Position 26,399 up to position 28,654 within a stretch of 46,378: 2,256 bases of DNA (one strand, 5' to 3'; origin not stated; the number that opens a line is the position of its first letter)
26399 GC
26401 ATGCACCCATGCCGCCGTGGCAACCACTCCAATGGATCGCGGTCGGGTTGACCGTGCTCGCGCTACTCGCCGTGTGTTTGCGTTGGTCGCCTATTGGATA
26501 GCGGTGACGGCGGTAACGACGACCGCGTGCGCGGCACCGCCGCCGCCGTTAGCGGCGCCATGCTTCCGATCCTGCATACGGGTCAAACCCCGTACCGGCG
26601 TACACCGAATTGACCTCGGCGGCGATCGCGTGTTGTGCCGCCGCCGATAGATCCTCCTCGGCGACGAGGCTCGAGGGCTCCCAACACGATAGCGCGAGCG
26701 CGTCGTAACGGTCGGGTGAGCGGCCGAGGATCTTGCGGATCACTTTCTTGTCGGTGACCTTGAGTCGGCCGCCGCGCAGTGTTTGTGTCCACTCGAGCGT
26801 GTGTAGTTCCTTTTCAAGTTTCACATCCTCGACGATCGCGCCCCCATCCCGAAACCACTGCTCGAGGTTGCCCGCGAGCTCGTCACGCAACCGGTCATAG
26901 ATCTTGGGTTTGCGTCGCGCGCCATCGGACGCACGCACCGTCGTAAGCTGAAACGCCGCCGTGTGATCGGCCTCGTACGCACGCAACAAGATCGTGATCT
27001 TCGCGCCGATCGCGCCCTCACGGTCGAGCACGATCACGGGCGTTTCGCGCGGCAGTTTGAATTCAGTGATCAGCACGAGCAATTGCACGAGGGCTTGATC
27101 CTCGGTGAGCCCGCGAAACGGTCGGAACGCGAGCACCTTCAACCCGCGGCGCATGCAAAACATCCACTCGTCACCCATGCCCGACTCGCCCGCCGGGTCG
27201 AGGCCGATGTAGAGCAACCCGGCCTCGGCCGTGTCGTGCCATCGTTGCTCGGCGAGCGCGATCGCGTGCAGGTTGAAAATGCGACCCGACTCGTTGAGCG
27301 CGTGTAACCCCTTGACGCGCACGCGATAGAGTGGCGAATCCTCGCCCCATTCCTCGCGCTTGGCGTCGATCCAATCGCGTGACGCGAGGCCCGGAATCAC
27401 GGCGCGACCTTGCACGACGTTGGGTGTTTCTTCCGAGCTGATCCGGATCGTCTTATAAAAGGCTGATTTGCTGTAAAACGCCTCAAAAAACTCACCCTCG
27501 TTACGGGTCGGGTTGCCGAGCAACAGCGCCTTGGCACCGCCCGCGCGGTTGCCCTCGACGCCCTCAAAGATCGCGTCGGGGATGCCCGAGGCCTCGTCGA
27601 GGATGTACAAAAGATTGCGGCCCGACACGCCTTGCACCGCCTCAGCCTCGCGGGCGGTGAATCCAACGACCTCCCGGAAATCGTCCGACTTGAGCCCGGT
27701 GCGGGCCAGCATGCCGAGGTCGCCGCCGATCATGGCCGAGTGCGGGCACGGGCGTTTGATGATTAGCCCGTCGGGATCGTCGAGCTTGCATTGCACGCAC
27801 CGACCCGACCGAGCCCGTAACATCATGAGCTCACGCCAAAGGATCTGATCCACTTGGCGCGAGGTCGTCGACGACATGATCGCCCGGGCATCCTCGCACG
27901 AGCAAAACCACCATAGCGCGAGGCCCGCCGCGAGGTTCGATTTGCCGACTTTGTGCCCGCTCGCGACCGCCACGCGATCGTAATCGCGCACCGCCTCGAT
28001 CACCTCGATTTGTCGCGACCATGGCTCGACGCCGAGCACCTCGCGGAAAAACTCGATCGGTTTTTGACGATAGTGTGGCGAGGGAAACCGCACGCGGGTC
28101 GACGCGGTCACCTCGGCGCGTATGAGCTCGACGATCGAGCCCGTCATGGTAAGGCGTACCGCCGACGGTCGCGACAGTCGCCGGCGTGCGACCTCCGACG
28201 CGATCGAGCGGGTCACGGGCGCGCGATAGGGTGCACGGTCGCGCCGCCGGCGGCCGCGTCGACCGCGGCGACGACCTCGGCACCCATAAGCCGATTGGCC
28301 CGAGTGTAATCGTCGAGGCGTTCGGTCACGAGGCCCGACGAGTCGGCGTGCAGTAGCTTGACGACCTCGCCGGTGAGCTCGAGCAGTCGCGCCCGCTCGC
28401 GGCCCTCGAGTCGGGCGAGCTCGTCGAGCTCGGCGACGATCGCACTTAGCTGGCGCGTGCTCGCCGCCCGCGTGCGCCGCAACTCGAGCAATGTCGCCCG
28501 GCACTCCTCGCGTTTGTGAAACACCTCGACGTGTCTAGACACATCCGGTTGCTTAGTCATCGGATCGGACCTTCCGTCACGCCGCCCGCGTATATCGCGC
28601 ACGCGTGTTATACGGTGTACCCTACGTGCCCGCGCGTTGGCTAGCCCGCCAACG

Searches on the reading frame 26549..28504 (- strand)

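Call 36: search_protein_families(library=phrogs, proteins=[window:26549-28504:-], max_evalue=0.0001)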
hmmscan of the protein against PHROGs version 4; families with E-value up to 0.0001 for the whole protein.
window:26549-28504:- (651 aa): 3 families
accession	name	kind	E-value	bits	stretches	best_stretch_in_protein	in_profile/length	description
phrog_5902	-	unknown function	1.2e-31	111.3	2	280-402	139-259/359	-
phrog_2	-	head and packaging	2.2e-20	74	1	117-611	250-593/807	terminase large subunit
phrog_20197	-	unknown function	1.8e-05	25.7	1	136-220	9-94/158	-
